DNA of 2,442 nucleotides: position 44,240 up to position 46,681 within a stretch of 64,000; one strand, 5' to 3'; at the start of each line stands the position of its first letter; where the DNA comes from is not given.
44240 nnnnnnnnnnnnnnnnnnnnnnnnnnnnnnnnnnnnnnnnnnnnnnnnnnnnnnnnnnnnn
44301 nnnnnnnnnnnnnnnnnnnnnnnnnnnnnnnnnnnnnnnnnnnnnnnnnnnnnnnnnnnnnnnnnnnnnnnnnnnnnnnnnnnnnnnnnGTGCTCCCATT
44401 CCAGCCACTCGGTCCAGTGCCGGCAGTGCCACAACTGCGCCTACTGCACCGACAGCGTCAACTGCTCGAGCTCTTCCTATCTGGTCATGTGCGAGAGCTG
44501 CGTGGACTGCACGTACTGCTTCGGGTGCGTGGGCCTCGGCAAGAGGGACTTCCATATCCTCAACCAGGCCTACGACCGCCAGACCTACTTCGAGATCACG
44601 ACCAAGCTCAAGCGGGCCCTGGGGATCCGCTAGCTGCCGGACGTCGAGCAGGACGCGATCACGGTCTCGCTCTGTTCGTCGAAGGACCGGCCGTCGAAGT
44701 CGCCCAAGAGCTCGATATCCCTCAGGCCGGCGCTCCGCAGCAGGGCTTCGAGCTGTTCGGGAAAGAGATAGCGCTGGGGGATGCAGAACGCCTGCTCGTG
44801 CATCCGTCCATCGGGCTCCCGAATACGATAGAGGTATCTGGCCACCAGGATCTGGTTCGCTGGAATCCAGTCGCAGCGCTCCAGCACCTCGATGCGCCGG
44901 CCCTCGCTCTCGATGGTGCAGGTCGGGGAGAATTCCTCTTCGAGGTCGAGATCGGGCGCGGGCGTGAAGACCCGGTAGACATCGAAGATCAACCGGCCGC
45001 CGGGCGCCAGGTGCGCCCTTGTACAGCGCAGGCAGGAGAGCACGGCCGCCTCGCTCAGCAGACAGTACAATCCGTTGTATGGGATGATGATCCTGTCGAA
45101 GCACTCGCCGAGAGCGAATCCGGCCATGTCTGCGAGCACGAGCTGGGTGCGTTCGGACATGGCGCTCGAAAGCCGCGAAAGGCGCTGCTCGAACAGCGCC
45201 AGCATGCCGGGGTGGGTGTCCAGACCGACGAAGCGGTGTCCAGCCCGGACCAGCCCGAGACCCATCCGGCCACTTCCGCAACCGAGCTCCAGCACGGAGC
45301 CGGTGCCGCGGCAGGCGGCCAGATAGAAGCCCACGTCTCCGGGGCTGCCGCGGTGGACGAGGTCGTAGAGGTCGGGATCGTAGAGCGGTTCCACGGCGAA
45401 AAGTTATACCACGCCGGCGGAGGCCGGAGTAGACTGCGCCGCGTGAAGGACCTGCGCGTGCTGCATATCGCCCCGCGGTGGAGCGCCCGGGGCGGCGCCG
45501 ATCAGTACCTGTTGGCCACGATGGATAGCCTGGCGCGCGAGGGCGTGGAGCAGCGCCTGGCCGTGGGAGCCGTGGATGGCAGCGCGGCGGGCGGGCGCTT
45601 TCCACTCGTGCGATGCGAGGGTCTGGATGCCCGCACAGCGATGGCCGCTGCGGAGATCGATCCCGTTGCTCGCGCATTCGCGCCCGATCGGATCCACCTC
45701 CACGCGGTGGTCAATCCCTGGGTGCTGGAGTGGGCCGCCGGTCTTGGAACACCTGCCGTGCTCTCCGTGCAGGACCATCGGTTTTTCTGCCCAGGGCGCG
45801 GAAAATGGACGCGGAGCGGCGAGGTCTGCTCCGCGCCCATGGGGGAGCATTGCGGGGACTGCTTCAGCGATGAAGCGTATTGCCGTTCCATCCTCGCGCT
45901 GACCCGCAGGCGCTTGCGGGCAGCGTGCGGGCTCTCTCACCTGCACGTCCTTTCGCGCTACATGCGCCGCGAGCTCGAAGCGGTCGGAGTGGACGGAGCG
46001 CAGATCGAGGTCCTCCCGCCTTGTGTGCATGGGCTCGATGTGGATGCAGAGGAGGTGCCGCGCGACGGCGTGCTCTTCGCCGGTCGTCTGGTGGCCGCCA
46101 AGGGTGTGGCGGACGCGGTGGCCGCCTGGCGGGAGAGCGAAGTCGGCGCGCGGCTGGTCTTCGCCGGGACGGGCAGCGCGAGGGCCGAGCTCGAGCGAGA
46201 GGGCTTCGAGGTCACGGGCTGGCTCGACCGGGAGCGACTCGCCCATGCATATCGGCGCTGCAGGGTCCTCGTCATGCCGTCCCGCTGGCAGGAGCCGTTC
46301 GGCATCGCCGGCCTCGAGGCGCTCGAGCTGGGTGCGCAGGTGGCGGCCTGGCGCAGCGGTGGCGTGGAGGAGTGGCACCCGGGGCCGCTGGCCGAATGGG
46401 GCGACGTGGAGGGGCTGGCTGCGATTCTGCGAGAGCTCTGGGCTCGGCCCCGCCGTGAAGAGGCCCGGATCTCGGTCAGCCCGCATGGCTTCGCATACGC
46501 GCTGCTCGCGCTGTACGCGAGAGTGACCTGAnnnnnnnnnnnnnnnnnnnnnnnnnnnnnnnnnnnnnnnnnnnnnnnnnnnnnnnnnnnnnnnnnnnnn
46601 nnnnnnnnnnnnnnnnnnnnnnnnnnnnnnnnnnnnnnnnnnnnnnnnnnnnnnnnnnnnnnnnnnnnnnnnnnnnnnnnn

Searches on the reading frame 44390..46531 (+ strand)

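Call 24: search_protein_families(library=pfam, proteins=[window:44390-46531:+], max_evalue=0.00001)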
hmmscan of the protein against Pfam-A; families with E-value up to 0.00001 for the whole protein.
window:44390-46531:+ (713 aa): 2 families
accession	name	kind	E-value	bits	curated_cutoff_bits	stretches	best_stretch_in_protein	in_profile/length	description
PF13692.12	Glyco_trans_1_4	-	1.8e-16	61.1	27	1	560-684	3-140/142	Glycosyl transferases group 1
PF00534.26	Glycos_transf_1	-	2.5e-14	53.6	26.4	1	561-661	18-129/172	Glycosyl transferases group 1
